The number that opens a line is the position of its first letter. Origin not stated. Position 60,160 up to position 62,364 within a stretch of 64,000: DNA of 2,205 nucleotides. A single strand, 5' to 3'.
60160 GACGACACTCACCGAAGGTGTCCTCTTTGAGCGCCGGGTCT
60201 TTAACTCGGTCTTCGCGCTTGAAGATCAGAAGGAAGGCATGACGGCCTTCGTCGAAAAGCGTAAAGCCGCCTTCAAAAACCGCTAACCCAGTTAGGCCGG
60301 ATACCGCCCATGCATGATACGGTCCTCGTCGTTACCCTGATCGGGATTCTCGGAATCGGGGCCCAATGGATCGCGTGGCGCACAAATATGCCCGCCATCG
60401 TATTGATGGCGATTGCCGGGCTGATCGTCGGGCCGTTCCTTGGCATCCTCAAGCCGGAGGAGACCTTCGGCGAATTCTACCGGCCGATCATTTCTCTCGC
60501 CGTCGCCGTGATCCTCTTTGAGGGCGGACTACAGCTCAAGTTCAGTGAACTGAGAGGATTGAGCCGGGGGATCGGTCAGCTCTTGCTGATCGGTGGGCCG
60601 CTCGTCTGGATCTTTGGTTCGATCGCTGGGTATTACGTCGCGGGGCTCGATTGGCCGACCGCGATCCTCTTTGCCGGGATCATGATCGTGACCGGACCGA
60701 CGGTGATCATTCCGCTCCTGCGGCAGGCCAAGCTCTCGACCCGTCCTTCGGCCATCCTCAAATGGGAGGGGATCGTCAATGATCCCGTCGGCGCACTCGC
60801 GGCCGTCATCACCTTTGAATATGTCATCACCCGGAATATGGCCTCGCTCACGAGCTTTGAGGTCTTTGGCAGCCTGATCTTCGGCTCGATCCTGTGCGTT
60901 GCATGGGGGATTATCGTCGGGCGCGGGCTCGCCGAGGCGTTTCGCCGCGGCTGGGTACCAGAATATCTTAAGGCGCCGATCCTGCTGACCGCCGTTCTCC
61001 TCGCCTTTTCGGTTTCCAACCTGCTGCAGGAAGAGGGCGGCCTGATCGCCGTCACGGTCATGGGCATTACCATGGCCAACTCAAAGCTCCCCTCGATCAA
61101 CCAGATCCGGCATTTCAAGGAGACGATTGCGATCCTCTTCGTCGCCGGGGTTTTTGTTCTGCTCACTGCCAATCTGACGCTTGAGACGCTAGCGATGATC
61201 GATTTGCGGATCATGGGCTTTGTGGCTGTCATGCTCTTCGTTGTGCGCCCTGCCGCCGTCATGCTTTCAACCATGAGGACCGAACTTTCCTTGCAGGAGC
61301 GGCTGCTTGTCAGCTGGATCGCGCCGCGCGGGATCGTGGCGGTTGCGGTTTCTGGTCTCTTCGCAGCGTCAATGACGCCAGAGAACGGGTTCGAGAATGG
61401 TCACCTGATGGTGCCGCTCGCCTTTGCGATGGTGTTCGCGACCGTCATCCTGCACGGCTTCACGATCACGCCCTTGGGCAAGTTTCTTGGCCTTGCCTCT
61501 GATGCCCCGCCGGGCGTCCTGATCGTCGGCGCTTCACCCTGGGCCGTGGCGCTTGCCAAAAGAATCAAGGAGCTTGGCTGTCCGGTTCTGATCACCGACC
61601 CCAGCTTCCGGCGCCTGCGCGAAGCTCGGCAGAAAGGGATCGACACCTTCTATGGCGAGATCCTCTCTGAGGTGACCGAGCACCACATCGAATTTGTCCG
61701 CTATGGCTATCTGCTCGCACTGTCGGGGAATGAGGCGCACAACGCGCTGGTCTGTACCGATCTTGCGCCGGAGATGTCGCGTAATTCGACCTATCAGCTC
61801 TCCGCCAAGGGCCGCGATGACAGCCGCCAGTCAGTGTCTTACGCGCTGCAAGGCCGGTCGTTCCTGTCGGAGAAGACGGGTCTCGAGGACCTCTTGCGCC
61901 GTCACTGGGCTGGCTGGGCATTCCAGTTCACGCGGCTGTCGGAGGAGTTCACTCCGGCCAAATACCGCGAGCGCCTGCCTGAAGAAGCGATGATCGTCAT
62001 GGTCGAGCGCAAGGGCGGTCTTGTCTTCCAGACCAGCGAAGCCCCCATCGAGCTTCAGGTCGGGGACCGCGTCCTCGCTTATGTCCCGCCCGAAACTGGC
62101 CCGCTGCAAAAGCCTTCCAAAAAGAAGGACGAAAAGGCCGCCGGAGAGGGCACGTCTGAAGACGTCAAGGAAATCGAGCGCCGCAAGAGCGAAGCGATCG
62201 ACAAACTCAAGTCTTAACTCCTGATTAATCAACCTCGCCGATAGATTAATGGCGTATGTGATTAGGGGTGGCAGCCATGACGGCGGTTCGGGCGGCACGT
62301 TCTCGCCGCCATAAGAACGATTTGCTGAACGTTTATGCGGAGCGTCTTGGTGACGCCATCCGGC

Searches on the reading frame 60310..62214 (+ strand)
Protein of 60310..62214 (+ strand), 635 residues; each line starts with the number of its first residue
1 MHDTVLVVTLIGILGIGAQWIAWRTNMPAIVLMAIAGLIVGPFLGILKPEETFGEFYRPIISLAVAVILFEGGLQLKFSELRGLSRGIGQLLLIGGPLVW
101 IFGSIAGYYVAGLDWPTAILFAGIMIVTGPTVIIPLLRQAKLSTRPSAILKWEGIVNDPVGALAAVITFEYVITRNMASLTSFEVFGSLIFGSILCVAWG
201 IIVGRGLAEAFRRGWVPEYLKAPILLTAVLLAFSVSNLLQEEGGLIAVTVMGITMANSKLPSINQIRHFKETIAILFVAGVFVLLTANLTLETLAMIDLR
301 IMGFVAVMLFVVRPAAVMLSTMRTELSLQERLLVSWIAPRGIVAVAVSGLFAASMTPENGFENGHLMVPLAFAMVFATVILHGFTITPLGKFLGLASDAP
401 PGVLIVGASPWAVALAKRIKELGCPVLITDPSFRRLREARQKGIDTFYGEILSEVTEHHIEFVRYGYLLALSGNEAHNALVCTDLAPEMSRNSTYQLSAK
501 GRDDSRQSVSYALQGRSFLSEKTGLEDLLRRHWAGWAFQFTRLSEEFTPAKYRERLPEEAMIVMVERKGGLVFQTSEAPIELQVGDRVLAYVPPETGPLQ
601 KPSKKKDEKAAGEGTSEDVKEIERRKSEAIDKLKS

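Call 4: search_protein_families(library=pfam, proteins=[window:60310-62214:+], max_evalue=0.1)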
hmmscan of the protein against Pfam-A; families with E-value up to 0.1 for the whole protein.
window:60310-62214:+ (635 aa): 2 families
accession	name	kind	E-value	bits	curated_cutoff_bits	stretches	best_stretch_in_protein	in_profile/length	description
PF00999.27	Na_H_Exchanger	-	9.4e-36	123.9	26.2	1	21-389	10-372/375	Sodium/hydrogen exchanger, transmembrane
PF02254.24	TrkA_N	-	3.4e-06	27.8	23.8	1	403-485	1-83/116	TrkA-N domain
